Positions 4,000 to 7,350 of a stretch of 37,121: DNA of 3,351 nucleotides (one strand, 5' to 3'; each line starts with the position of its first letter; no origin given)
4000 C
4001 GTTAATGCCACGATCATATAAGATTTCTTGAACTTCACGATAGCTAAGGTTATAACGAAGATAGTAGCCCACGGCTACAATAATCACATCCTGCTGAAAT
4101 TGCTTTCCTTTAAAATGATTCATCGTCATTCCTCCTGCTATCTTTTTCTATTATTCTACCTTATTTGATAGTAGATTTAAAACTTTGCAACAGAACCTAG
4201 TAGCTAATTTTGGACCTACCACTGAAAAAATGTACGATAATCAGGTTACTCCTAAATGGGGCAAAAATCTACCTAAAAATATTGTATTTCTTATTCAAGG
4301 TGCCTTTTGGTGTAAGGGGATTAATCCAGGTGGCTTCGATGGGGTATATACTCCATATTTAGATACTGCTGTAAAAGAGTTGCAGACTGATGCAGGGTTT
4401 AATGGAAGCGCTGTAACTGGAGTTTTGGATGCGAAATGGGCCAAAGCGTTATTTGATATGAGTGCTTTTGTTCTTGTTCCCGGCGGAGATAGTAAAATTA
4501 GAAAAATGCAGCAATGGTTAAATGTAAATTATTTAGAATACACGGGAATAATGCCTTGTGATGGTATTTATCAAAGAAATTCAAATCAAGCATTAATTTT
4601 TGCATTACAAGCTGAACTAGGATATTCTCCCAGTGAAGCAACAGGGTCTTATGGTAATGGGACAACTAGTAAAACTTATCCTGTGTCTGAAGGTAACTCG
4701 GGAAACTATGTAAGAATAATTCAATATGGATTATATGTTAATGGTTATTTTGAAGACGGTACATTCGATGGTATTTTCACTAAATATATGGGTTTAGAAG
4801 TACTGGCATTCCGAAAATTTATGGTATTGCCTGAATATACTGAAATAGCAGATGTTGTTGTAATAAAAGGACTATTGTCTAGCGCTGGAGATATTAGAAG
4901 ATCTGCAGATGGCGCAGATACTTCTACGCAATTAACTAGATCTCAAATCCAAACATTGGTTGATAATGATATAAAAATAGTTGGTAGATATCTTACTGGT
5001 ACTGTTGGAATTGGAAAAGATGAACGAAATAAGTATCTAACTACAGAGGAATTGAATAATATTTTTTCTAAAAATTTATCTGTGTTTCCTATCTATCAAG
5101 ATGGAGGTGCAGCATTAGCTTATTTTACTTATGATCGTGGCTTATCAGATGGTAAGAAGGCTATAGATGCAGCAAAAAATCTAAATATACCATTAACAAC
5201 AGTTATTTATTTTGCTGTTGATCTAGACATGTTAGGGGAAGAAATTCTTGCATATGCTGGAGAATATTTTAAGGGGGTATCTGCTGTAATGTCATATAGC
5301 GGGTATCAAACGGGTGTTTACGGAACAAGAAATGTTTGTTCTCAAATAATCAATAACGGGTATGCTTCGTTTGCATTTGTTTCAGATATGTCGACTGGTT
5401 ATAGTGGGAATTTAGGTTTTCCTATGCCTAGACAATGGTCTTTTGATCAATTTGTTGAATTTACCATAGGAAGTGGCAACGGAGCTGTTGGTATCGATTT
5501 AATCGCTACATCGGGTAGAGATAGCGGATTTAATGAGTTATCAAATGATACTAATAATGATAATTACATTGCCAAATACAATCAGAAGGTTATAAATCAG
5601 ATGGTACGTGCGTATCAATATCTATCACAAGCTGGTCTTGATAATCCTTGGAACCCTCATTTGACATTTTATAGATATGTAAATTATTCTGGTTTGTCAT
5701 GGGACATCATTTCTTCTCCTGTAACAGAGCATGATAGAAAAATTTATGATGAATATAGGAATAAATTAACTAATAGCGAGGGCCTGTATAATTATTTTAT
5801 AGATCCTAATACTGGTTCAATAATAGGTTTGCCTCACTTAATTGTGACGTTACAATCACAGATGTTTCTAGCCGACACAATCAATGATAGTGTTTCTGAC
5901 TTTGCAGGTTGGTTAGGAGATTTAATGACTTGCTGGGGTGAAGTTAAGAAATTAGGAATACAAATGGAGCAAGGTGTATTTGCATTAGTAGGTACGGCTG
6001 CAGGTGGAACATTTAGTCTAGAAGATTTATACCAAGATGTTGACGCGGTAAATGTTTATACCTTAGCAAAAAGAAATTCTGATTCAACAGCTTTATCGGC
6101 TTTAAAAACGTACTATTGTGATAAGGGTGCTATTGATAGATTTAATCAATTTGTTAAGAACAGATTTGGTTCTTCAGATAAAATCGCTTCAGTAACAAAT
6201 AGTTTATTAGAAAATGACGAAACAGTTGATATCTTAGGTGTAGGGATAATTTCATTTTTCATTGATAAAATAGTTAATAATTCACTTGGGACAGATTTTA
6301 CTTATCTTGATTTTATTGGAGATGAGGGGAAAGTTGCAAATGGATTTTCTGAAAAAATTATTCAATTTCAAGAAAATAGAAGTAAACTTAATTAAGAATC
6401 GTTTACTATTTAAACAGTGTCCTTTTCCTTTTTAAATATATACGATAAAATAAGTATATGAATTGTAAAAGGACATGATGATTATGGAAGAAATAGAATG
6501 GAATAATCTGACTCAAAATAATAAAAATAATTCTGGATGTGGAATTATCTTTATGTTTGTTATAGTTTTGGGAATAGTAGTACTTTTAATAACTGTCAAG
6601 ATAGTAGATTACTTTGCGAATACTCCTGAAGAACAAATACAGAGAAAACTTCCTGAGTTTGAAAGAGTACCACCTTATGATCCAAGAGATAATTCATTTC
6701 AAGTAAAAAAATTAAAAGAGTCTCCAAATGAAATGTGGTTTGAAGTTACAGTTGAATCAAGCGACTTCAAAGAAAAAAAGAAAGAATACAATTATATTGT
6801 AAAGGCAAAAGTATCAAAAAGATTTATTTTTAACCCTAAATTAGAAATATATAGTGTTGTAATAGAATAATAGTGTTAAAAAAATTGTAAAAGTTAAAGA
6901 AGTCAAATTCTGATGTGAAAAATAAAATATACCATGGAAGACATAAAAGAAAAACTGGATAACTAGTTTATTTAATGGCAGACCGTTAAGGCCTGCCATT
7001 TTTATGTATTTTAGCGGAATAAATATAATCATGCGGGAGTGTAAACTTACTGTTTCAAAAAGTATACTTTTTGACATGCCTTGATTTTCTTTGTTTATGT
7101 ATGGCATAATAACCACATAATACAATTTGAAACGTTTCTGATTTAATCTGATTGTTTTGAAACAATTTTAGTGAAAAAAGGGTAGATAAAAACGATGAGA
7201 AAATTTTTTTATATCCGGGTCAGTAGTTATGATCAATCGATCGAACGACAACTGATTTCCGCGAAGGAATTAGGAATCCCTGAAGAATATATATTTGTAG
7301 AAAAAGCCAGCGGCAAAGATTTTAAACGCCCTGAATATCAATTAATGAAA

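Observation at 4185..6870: YkuG/YbfG/BacA-like multi-domain lytic protein plus small membrane protein: candidate bacteriolysin-immunity pair whose 5' end runs into an IS1216 IR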

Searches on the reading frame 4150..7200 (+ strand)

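Call 9: find_homologous_proteins(query=L001:7385-9733:+, max_evalue=0.00001)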
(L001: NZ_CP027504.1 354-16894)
Query L001:7385-9733:+ (783 aa): 2301 proteins with E <= 0.00001 among 8000 candidates; the best 120 are listed.
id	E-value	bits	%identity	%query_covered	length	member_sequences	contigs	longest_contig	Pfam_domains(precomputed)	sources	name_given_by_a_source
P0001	0.0e+0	1773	100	99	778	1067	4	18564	PF27189.1,PF01471.24,PF08924.18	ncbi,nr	ncbi:TPA: DUF1906 domain-containing protein, partial [Enterococcus faecalis]|nr:DUF1906 domain-conta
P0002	0.0e+0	1139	66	99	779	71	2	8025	PF27189.1,PF01471.24,PF08924.18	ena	-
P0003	0.0e+0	1113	64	99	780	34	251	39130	PF27189.1,PF01471.24,PF08924.18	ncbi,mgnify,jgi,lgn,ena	ncbi:MAG: glycoside hydrolase domain-containing protein [Lactococcus chungangensis]|mgnify:CR=1 FL=1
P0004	1.3e-275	935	56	99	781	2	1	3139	PF27189.1,PF01471.24,PF08924.18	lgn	-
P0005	1.8e-260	885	56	100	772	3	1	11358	PF27189.1,PF01471.24,PF08924.18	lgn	-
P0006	1.1e-249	849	57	91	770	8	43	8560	PF27189.1,PF01471.24,PF08924.18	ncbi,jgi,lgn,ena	-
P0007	4.8e-245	834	50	99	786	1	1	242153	PF27189.1,PF01471.24,PF08924.18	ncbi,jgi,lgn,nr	ncbi:MAG: DUF1906 domain-containing protein [Lactobacillales bacterium]|jgi:peptidoglycan hydrolase-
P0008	1.8e-230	786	70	64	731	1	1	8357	PF01471.24,PF08924.18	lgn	-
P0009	8.7e-219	747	63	65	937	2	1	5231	PF14751.12,PF01471.24,PF08924.18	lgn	-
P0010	8.6e-212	724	49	92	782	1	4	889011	PF27189.1,PF01471.24,PF08924.18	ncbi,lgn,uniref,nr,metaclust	ncbi:hypothetical protein RV11_GL003143 [Enterococcus phoeniculicola]|uniref:Rv2525c-like glycoside 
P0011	1.6e-209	716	63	64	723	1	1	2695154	PF01471.24,PF08924.18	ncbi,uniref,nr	ncbi:glycoside hydrolase domain-containing protein [Lactococcus allomyrinae]|uniref:DUF1906 domain-c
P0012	9.7e-198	677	62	64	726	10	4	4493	PF01471.24,PF08924.18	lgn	-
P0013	5.5e-197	675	50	83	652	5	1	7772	PF27189.1,PF01471.24,PF08924.18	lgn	-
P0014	2.8e-196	673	61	64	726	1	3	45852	PF01471.24,PF08924.18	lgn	-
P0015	5.5e-191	655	46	99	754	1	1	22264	PF27189.1,PF01471.24,PF08924.18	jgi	-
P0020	5.2e-177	609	44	94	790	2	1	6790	PF27189.1,PF08924.18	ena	-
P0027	9.1e-171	588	44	92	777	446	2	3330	PF27189.1,PF01471.24,PF08924.18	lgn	-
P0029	1.3e-168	581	43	93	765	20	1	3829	PF27189.1,PF01471.24,PF08924.18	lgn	-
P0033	2.4e-161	557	40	99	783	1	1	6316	PF27189.1,PF01471.24,PF08924.18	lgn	-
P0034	6.1e-161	556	42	91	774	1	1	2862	PF27189.1,PF01471.24,PF08924.18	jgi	jgi:peptidoglycan hydrolase-like protein with peptidoglycan-binding domain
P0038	6.6e-155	536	39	98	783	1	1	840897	PF27189.1,PF01471.24,PF08924.18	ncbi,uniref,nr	ncbi:DUF1906 domain-containing protein [Enterococcus sp. BWM-S5]|uniref:DUF1906 domain-containing pr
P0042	1.2e-153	532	48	73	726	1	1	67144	PF21015.3,PF01471.24,PF08924.18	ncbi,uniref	ncbi:glycoside hydrolase domain-containing protein [Enterococcus faecalis]|uniref:glycoside hydrolas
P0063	1.5e-146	508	41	92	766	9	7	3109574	PF27189.1,PF01471.24,PF08924.18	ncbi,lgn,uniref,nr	ncbi:glycoside hydrolase domain-containing protein [Lacticaseibacillus casei]|uniref:DUF1906 domain-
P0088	2.3e-141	491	40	92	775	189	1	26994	PF27189.1,PF01471.24,PF08924.18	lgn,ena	-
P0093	1.4e-140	488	49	64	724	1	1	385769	PF21015.3,PF01471.24,PF08924.18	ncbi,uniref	ncbi:glycoside hydrolase domain-containing protein [Bacillus amyloliquefaciens]|uniref:glycoside hyd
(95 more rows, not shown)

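Call 16: search_protein_families(library=pfam, proteins=[L001:7385-9733:+, P0042, P0093, P0009, P0011], max_evalue=0.01)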
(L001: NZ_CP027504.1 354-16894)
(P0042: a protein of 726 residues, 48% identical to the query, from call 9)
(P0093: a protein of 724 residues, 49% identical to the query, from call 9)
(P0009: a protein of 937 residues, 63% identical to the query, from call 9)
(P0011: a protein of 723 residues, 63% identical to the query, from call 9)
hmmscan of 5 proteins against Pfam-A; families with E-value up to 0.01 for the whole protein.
L001:7385-9733:+ (783 aa): 2 families
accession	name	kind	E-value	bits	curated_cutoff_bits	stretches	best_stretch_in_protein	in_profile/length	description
PF08924.17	Rv2525c_GlyHyd-like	-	5.4e-41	141.3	27.2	1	304-485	2-194/198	Rv2525c-like, glycoside hydrolase-like domain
PF01471.23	PG_binding_1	-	1.8e-11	44.5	23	1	83-136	7-57/57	Putative peptidoglycan binding domain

P0042 (726 aa): 3 families
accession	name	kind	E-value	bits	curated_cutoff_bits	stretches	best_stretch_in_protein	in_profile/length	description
PF08924.17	Rv2525c_GlyHyd-like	-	3.3e-47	161.6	27.2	1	310-473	3-153/198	Rv2525c-like, glycoside hydrolase-like domain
PF01471.23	PG_binding_1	-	5.2e-11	43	23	1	95-141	16-57/57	Putative peptidoglycan binding domain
PF21015.2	Ybfg_C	-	1.6e-08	35.1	27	1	529-632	17-115/148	Ybfg C-terminal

P0093 (724 aa): 3 families
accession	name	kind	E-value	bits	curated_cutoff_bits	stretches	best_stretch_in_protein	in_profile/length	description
PF21015.2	Ybfg_C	-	7.4e-60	201.6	27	1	522-664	1-143/148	Ybfg C-terminal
PF08924.17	Rv2525c_GlyHyd-like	-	3.4e-51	174.6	27.2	1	301-492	1-196/198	Rv2525c-like, glycoside hydrolase-like domain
PF01471.23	PG_binding_1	-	2.5e-27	95.3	23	2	221-275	5-57/57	Putative peptidoglycan binding domain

P0009 (937 aa): 3 families
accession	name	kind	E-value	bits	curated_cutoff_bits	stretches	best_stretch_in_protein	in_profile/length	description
PF08924.17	Rv2525c_GlyHyd-like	-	2.6e-56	191.3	27.2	2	306-486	2-196/198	Rv2525c-like, glycoside hydrolase-like domain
PF14751.11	DUF4474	-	4.9e-11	42.9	23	1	745-914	6-175/240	Domain of unknown function (DUF4474)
PF01471.23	PG_binding_1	-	2.9e-07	31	23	0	221-272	1-50/57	Putative peptidoglycan binding domain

P0011 (723 aa): 2 families
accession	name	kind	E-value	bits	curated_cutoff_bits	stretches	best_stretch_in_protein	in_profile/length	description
PF08924.17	Rv2525c_GlyHyd-like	-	8.3e-40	137.5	27.2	1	302-467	2-157/198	Rv2525c-like, glycoside hydrolase-like domain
PF01471.23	PG_binding_1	-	6.1e-13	49.2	23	1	79-127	2-50/57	Putative peptidoglycan binding domain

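Call 18: search_solved_structures(query=L001:7385-9733:+, max_evalue=0.01)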
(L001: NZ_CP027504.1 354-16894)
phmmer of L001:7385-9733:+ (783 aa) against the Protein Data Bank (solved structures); distinct sequences matched with E-value up to 0.01: 0.

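Call 19: search_dna_similar(query=P0042, collection=plasmids, mode=protein, max_rows=25, rows=spread)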
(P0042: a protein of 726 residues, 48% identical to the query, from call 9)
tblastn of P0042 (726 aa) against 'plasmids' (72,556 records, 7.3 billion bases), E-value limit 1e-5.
Records with a match: 564; places in all: 611; records where one place covers at least 80% of the query: 137.
Best place of each record, by identity: >=99% 64; 95-99% 2; 80-90% 49; 60-80% 5; <60% 444.
By first word of the organism name: Enterococcus 382; Lactiplantibacillus 72; Streptomyces 24; Lacticaseibacillus 22; Bacillus 13; Clostridium 8; Furfurilactobacillus 4; Lactococcus 4; Melissococcus 3; Liquorilactobacillus 3; and 17 more.
By predicted mobility (MOB-suite, as given by PLSDB): non-mobilizable 223; mobilizable 184; conjugative 157.
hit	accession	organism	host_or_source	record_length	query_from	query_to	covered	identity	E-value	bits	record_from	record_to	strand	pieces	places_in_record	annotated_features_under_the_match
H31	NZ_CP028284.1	Enterococcus faecalis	Homo sapiens,eye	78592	1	692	95%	99.9%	0e+0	1420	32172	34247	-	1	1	glycoside hydrolase domain-containing protein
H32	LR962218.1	Enterococcus faecalis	-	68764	1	692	95%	99.9%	0e+0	1420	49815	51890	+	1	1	record has no annotation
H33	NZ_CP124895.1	Enterococcus faecalis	Homo sapiens,urine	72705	1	692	95%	99.9%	0e+0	1420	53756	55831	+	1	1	glycoside hydrolase domain-containing protein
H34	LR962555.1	Enterococcus faecalis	-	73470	1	689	95%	88.7%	0e+0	1271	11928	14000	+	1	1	record has no annotation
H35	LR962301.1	Enterococcus faecalis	-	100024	1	677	93%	90.0%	0e+0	1267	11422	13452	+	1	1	record has no annotation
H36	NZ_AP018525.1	Melissococcus plutonius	Apis mellifera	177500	1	680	94%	66.2%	0e+0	916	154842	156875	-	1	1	glycoside hydrolase domain-containing protein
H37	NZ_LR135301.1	Enterococcus faecium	-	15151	1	578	80%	47.9%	1e-156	509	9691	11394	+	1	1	glycoside hydrolase domain-containing protein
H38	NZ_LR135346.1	Enterococcus faecium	-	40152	1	578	80%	47.9%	3e-156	508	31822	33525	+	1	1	glycoside hydrolase domain-containing protein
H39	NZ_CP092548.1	Staphylococcus aureus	Homo sapiens,urine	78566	1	578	80%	47.9%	4e-156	508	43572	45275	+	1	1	glycoside hydrolase domain-containing protein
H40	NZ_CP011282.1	Enterococcus faecium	single cell culture,blood of a ...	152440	1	578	80%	47.9%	4e-156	508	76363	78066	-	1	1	glycoside hydrolase domain-containing protein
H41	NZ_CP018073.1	Enterococcus faecium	Homo sapiens,blood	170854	1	578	80%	47.9%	4e-156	508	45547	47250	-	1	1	glycoside hydrolase domain-containing protein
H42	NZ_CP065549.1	Enterococcus faecium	Homo sapiens,Cell culture,Rectal swab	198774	1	578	80%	47.9%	4e-156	508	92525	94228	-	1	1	glycoside hydrolase domain-containing protein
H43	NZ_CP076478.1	Enterococcus faecium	Homo sapiens,cell culture,blood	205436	1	578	80%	47.9%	4e-156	508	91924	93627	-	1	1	glycoside hydrolase domain-containing protein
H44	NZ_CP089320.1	Enterococcus faecium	Homo sapiens,blood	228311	1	578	80%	47.9%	4e-156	508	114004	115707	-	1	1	glycoside hydrolase domain-containing protein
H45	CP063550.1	Enterococcus faecium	Homo sapiens,rectal swab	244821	1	578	80%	47.9%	4e-156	508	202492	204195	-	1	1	DUF1906 domain-containing protein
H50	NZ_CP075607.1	Enterococcus faecalis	Homo sapiens,feces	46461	1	507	70%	51.8%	6e-155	505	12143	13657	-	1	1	glycoside hydrolase domain-containing protein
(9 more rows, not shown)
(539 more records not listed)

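Call 20: get_annotated_region(hit=H31, flank=6000)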
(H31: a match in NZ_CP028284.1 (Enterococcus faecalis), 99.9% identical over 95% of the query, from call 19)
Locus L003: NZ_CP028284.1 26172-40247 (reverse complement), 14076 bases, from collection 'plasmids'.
description: Enterococcus faecalis strain FDAARGOS_324 plasmid unnamed2, complete sequence
organism: Enterococcus faecalis (NCBI taxid 1351)
taxonomy: Bacteria; Bacillota; Bacilli; Lactobacillales; Enterococcaceae; Enterococcus; Enterococcus faecalis
host: -; source: Homo sapiens,eye; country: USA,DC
typing (MOB-suite, as given by PLSDB): mobilizable; replicon rep_cluster_980; relaxase MOBP
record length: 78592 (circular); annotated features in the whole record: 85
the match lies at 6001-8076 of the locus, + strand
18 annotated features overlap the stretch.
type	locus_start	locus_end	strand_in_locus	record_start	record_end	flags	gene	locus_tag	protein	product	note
CDS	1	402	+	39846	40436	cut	-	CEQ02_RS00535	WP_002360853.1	thermonuclease family protein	-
CDS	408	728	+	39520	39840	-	-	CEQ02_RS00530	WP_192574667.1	PcfU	-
CDS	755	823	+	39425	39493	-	-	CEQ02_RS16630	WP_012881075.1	hypothetical protein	-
CDS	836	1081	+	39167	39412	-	-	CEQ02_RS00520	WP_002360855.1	hypothetical protein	-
CDS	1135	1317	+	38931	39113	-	-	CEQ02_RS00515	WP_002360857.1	hypothetical protein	-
CDS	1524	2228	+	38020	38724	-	-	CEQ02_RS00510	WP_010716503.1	hypothetical protein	-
CDS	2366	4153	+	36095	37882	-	-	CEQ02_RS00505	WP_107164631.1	peptidoglycan amidohydrolase family protein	-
CDS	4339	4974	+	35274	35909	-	bacL2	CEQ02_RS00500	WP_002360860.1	BacL2 family protein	-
CDS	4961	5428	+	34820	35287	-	-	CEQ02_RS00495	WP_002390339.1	phage holin family protein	-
CDS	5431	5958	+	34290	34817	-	-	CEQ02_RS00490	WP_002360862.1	hypothetical protein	-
CDS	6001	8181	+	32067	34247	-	-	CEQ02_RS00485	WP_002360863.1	glycoside hydrolase domain-containing protein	-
CDS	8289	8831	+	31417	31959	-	-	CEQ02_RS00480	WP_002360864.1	hypothetical protein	-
CDS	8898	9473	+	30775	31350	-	-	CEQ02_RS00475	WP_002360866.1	YcxB family protein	-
CDS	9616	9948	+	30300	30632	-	-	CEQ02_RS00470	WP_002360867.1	hypothetical protein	-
CDS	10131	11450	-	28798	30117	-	-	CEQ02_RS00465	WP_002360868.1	IS4 family transposase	-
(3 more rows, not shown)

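Call 21: get_annotated_region(hit=H50, flank=5000)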
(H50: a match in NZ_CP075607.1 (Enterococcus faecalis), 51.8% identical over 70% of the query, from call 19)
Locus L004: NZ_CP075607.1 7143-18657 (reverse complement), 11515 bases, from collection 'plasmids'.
description: Enterococcus faecalis strain 1207/14 plasmid p1207_3, complete sequence
organism: Enterococcus faecalis (NCBI taxid 1351)
taxonomy: Bacteria; Bacillota; Bacilli; Lactobacillales; Enterococcaceae; Enterococcus; Enterococcus faecalis
host: -; source: Homo sapiens,feces; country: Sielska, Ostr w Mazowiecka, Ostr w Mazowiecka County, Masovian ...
typing (MOB-suite, as given by PLSDB): mobilizable; replicon rep_cluster_992; relaxase MOBP
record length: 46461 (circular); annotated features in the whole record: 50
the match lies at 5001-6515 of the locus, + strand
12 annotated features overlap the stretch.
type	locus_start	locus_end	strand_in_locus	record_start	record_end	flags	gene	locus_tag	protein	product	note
CDS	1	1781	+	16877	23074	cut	-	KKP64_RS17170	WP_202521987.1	SNF2-related protein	-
CDS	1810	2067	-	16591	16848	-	-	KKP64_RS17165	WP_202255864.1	hypothetical protein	-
CDS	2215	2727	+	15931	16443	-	-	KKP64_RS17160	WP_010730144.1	hypothetical protein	-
CDS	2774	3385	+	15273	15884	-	-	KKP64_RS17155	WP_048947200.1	hypothetical protein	-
CDS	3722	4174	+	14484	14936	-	-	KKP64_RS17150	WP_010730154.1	hypothetical protein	-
CDS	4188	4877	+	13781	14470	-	-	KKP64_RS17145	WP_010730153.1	hypothetical protein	-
CDS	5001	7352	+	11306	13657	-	-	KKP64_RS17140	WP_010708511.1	glycoside hydrolase domain-containing protein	-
CDS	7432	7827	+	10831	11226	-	-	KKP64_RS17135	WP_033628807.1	hypothetical protein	-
CDS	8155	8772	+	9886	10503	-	-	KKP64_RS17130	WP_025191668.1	recombinase family protein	GO:0006310 - DNA recombination [Evidence IEA]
CDS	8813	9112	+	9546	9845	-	-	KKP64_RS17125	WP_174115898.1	BRCT domain-containing protein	-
CDS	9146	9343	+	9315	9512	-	-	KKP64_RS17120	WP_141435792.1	transcriptional regulator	-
CDS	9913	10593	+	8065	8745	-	-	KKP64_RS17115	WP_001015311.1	IS6-like element IS1216 family transposase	-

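Call 29: find_related_loci(query=A1, collection=genome_contigs, flank=6000)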
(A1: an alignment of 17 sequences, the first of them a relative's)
Query A1 (778 aa) in genome_contigs; peptide patterns used: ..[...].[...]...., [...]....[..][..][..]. (x = any residue, [..] = any of these).
600 stretches matched a pattern (row limit reached: there are more); 578 encode a relative of the query (tblastn E <= 1e-3); the best 80 are kept; 80 distinct loci.
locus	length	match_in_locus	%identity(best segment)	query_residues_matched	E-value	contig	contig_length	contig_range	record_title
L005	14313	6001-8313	50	1-770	0e+0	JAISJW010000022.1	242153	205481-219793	MAG: Lactobacillales bacterium isolate Hs463_bin15 k119_2893075, whole genome shotgun sequence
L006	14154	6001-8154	49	1-720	0e+0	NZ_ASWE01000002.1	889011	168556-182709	Enterococcus phoeniculicola ATCC BAA-412 acOtz-supercont2.2, whole genome shotgun sequence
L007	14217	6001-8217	45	1-734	7e-180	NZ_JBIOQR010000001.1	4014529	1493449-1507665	Enterococcus sp. AZ194 scaffold00001, whole genome shotgun sequence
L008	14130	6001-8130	43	3-718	5e-174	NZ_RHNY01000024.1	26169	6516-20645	Levilactobacillus tongjiangensis strain 218-10 contig24, whole genome shotgun sequence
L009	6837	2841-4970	43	3-718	3e-175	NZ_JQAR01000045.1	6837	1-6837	Liquorilactobacillus mali strain ATCC 27304 Scaffold45, whole genome shotgun sequence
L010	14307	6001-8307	39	1-767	2e-158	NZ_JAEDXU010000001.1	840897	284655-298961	Enterococcus larvae strain BWM-S5 contig1, whole genome shotgun sequence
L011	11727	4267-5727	54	1-495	6e-156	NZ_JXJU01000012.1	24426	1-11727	Lactococcus fujiensis JCM 16395 Scaffold12, whole genome shotgun sequence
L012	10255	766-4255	48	3-718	1e-152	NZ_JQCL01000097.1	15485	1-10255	Lactiplantibacillus xiangfangensis strain LMG 26013 NODE_192, whole genome shotgun sequence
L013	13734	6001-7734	46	1-577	2e-148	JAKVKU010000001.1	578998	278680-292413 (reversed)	MAG: Lactobacillus sp. isolate UW_MP_AGRLAC1_1 Ga0455790_000001, whole genome shotgun sequence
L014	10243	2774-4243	52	3-495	2e-146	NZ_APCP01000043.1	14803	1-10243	Ligilactobacillus pobuzihii E100301 = KCTC 13174 strain E100301 contig_45, whole genome shotgun sequence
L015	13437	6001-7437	52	1-490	6e-145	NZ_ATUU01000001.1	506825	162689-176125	Weissella halotolerans DSM 20190 G414DRAFT_scaffold00001.1_C, whole genome shotgun sequence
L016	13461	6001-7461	49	1-499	7e-143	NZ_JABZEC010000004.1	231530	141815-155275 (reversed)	Bombilactobacillus apium strain DCY120 contig4, whole genome shotgun sequence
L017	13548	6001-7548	48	1-517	7e-143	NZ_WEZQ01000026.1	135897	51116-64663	Furfurilactobacillus milii strain C5 Scaffold_27, whole genome shotgun sequence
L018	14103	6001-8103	39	1-706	4e-142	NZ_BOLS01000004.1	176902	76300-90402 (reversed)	Lacticaseibacillus mingshuiensis strain 117-1 contig4, whole genome shotgun sequence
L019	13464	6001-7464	49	1-495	2e-139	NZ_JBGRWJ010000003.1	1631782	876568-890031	Fructilactobacillus frigidiflavus strain FUA3913 contig_1, whole genome shotgun sequence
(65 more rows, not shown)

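Call 41: search_protein_families(library=pfam, proteins=[L001:6105-6554:+, L001:6571-7257:+, L003:8289-8828:+, L003:8898-9470:+, L003:5431-5955:+, L003:4961-5425:+], max_evalue=0.01)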
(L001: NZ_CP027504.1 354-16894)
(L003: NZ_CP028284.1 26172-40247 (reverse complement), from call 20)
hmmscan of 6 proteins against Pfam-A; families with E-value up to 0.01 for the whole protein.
L001:6105-6554:+ (150 aa): 0 families

L001:6571-7257:+ (229 aa): 0 families

L003:8289-8828:+ (180 aa): 1 family
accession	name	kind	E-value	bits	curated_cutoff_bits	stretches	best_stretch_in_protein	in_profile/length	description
PF11694.13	DUF3290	-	0.0047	17.3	31.3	1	89-128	2-41/144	Protein of unknown function (DUF3290)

L003:8898-9470:+ (191 aa): 1 family
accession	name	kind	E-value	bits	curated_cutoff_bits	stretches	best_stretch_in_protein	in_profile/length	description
PF14317.12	YcxB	-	7.1e-07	29.3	23.3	1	137-187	10-59/61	YcxB-like protein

L003:5431-5955:+ (175 aa): 0 families

L003:4961-5425:+ (155 aa): 1 family
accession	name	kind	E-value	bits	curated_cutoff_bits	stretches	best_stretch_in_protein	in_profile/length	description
PF05105.17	Phage_holin_4_1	-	1.4e-16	61.1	22.2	1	29-126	10-107/116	Bacteriophage holin family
